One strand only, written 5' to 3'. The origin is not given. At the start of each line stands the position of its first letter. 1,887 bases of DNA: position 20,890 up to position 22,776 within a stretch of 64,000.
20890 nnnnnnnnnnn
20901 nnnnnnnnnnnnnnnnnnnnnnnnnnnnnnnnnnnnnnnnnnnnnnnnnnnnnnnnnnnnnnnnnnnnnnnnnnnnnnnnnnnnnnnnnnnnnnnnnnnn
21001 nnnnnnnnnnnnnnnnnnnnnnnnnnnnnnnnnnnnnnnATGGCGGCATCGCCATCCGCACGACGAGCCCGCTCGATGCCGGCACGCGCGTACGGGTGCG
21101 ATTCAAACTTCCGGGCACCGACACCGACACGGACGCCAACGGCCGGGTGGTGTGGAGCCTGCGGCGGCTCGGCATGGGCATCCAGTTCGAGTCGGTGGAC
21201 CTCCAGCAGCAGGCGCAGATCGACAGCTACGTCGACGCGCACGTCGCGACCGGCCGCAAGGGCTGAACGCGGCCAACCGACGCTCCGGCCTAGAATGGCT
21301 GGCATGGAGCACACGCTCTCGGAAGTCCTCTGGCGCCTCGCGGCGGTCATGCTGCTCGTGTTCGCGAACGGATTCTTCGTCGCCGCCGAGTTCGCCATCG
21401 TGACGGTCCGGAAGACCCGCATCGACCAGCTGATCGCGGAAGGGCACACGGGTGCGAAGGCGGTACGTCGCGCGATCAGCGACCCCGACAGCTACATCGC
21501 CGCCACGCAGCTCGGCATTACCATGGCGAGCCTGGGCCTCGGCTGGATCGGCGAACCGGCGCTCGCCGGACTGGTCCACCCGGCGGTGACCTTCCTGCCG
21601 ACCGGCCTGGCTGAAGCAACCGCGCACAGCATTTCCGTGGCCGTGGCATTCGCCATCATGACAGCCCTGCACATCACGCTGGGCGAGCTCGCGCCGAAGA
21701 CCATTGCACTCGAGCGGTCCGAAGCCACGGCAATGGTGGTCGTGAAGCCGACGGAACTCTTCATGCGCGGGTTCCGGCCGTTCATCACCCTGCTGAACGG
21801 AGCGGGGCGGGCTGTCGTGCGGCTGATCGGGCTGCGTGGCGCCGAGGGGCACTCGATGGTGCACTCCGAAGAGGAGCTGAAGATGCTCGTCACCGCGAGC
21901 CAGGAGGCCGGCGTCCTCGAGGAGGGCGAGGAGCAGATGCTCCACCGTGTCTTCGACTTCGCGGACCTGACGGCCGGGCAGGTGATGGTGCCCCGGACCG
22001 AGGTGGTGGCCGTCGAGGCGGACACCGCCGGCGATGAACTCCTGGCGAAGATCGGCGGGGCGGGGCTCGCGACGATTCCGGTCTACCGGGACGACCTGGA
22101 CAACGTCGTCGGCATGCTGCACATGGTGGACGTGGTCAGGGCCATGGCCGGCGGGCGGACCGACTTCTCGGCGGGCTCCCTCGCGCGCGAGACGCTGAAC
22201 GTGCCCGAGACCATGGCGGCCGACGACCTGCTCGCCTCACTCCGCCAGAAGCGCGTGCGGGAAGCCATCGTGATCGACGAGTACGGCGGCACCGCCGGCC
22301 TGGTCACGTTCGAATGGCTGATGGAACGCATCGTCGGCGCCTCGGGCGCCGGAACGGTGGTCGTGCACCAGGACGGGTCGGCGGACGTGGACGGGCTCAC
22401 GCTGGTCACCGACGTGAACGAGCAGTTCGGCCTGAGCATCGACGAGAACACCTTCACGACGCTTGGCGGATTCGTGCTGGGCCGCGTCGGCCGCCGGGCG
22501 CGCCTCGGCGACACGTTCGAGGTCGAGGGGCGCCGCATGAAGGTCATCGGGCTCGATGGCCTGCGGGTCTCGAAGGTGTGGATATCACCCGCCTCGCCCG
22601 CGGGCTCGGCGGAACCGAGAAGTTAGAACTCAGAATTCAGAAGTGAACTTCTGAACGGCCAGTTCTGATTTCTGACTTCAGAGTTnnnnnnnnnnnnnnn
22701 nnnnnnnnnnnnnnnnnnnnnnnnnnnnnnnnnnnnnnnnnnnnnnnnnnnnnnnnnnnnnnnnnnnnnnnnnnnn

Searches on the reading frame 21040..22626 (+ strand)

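Call 37: search_protein_families(library=pfam, proteins=[window:21040-22626:+], max_evalue=0.00001)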
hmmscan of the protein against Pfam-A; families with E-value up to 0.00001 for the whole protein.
window:21040-22626:+ (528 aa): 3 families
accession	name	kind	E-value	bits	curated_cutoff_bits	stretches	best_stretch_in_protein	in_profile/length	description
PF01595.25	CNNM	-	1.2e-50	172.1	28.4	1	103-297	3-181/181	Cyclin M transmembrane N-terminal domain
PF03471.22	CorC_HlyC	-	1.7e-14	54.1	27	1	443-517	3-79/81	Transporter associated domain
PF00571.33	CBS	-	4.7e-08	33.7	24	0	317-370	4-56/57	CBS domain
